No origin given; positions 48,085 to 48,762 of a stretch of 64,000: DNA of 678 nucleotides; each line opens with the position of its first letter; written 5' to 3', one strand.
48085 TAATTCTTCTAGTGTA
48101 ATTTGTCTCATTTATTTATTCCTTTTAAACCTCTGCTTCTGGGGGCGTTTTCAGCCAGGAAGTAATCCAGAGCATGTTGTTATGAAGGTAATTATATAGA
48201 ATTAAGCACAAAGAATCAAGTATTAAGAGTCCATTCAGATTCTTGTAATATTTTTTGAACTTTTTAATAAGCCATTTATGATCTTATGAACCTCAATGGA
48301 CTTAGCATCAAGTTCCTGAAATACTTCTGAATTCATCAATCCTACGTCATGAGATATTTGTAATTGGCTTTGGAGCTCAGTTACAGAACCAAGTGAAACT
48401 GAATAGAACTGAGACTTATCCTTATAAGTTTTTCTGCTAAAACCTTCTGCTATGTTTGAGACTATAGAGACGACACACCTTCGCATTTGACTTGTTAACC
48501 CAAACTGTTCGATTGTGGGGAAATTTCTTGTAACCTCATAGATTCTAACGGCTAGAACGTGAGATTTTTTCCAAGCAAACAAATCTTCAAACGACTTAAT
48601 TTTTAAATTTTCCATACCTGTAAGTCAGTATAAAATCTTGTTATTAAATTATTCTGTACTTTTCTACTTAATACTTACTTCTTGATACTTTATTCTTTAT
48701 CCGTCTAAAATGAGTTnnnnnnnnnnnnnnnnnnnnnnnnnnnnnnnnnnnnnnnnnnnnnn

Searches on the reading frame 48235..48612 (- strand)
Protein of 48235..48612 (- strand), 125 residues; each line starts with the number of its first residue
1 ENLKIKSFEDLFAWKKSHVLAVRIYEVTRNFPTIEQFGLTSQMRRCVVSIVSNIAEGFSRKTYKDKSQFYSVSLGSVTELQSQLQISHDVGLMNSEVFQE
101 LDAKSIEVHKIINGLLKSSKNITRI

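Call 80: search_protein_families(library=pfam, proteins=[window:48235-48612:-], max_evalue=0.01)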
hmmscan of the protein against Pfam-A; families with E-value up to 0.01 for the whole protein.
window:48235-48612:- (125 aa): 2 families
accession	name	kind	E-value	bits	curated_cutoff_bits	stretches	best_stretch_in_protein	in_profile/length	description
PF05635.17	23S_rRNA_IVP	-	2.1e-36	124.8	33.8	1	9-114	1-106/106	23S rRNA-intervening sequence protein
PF22296.2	bAvd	-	9.1e-10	39.4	40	1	15-118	5-106/107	bAvd-like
